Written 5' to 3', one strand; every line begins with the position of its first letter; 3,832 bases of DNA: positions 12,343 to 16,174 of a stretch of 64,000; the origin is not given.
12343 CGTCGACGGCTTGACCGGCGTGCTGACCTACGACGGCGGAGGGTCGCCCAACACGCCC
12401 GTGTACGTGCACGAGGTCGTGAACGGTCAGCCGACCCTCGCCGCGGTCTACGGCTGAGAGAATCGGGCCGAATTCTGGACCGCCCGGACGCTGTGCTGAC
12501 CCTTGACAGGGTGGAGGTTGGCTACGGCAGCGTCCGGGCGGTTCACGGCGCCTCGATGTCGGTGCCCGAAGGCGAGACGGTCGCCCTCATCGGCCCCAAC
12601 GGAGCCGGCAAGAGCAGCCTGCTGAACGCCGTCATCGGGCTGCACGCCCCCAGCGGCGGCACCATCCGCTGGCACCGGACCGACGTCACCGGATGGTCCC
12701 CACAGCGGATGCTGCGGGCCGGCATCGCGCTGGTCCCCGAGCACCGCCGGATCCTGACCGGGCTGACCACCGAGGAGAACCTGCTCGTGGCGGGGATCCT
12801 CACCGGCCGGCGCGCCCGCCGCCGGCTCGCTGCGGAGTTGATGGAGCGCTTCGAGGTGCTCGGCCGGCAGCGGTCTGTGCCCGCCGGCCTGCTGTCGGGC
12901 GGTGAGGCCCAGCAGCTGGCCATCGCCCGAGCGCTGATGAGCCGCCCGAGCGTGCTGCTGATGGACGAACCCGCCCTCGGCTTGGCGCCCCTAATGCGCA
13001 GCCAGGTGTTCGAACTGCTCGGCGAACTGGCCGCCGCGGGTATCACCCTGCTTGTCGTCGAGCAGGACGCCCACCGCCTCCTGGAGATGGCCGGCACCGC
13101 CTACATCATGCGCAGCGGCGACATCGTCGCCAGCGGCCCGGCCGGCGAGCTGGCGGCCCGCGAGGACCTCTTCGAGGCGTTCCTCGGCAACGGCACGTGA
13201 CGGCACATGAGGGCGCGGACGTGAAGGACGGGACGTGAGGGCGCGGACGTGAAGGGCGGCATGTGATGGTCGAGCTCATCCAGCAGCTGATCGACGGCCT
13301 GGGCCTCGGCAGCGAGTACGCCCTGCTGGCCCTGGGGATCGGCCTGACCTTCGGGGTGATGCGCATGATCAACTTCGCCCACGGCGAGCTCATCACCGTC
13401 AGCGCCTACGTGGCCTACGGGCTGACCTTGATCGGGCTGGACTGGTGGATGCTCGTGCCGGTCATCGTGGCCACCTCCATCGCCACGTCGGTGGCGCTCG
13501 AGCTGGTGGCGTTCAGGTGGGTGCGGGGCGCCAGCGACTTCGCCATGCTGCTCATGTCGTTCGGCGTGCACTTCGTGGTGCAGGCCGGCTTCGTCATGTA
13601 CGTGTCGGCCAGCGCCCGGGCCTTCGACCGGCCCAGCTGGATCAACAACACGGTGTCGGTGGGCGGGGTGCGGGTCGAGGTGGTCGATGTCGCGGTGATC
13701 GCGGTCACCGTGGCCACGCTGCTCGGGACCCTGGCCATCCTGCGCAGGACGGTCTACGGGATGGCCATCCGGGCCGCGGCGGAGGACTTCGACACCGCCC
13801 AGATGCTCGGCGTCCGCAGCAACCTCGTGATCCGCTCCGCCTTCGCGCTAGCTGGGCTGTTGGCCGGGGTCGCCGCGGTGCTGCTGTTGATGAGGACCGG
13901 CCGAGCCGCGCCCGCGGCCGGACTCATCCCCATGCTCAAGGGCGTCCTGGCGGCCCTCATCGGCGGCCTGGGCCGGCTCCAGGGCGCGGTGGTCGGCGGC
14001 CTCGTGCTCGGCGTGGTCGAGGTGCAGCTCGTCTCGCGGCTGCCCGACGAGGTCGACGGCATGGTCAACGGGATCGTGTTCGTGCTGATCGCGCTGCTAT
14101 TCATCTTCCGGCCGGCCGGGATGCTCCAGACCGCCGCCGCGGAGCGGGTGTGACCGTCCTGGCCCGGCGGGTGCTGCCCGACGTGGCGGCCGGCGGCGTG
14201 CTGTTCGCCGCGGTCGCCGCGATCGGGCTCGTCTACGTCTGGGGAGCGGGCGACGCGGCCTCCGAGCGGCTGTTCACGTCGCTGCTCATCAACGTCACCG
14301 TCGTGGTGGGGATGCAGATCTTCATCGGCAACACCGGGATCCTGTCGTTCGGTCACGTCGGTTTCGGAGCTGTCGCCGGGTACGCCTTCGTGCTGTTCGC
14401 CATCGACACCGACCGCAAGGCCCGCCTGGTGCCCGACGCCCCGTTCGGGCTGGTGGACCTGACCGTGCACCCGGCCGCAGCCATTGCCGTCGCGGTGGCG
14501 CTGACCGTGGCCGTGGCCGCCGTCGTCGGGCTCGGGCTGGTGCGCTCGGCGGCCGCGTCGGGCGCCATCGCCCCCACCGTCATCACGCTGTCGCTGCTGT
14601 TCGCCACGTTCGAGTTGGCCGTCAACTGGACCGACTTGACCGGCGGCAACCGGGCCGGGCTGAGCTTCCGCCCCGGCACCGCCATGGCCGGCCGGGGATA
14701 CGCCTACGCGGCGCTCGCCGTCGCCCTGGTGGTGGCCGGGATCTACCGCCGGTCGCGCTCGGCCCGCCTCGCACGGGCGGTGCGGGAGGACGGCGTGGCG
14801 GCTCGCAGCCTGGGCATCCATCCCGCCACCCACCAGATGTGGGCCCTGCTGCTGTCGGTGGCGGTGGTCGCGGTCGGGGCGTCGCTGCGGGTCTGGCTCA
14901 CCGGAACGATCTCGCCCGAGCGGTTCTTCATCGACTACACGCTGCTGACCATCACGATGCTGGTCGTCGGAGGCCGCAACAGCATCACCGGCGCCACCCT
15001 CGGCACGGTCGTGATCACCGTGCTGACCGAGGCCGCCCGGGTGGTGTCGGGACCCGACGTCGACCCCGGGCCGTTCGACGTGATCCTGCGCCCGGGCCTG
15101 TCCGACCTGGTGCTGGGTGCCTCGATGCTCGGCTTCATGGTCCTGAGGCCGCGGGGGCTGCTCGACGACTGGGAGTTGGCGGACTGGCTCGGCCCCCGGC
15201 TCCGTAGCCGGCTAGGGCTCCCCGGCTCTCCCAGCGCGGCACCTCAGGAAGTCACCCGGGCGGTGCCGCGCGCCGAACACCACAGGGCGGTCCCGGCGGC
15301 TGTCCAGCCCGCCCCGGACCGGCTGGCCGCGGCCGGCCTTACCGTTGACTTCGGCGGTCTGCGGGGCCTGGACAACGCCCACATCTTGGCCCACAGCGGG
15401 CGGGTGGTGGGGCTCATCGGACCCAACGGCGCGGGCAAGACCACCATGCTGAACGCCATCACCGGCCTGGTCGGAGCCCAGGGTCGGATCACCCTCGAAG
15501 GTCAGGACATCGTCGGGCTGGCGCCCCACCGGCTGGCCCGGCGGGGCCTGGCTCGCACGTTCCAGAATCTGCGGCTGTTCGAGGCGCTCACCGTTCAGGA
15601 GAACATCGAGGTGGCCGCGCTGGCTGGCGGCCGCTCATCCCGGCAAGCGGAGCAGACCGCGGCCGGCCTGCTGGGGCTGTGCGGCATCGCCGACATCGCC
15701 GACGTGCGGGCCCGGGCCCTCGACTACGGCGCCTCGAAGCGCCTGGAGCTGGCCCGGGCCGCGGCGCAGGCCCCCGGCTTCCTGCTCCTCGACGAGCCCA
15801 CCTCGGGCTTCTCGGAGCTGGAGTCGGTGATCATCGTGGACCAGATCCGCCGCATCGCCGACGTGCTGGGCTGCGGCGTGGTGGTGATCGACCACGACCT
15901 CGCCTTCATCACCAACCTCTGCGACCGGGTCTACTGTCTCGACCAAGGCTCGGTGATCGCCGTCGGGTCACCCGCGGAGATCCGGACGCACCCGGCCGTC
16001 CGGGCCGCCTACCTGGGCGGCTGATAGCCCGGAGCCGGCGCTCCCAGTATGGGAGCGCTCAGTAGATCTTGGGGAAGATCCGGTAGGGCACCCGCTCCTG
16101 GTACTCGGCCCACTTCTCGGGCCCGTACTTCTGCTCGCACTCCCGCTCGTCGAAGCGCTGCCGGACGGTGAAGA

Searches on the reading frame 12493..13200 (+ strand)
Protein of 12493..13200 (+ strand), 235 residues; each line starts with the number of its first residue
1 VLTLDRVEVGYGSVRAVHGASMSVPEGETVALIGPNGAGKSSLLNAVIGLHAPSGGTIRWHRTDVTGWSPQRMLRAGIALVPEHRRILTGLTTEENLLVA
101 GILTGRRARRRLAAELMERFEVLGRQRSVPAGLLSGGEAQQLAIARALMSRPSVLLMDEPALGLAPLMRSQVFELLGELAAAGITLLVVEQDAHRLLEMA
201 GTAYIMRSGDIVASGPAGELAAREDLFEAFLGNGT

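Call 39: search_protein_families(library=pfam, proteins=[window:12493-13200:+], max_evalue=0.0001)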
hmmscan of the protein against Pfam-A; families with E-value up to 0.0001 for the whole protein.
window:12493-13200:+ (235 aa): 3 families
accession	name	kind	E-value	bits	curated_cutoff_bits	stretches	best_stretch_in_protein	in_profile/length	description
PF00005.33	ABC_tran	-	3.3e-31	109.2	25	1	18-161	2-136/137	ABC transporter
PF13304.12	AAA_21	-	2.3e-10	41.5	27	1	110-188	196-295/304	AAA domain, putative AbiEii toxin, Type IV TA system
PF13555.12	AAA_29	-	2.9e-05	24.2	27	1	18-54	13-49/61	P-loop containing region of AAA domain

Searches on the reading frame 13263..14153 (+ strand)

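Call 39: search_protein_families(library=pfam, proteins=[window:13263-14153:+], max_evalue=0.0001)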
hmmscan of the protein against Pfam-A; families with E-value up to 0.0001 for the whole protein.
window:13263-14153:+ (296 aa): 1 family
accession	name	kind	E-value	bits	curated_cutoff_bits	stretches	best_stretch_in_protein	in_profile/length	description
PF02653.21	BPD_transp_2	-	3.9e-34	118.4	26.8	1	9-276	2-268/269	Branched-chain amino acid transport system / permease component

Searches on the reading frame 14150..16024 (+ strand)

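Call 39: search_protein_families(library=pfam, proteins=[window:14150-16024:+], max_evalue=0.0001)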
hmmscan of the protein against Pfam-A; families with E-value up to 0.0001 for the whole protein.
window:14150-16024:+ (624 aa): 4 families
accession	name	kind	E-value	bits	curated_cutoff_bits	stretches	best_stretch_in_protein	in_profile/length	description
PF00005.33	ABC_tran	-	3e-26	93.1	25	1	408-552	2-137/137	ABC transporter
PF02653.21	BPD_transp_2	-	2.4e-22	79.8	26.8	1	41-328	5-267/269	Branched-chain amino acid transport system / permease component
PF12399.14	BCA_ABC_TP_C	-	3e-10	39.9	25.5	1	602-624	2-24/27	Branched-chain amino acid ATP-binding cassette transporter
PF13604.12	AAA_30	-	8.1e-07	29.4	27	1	411-484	12-75/191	AAA domain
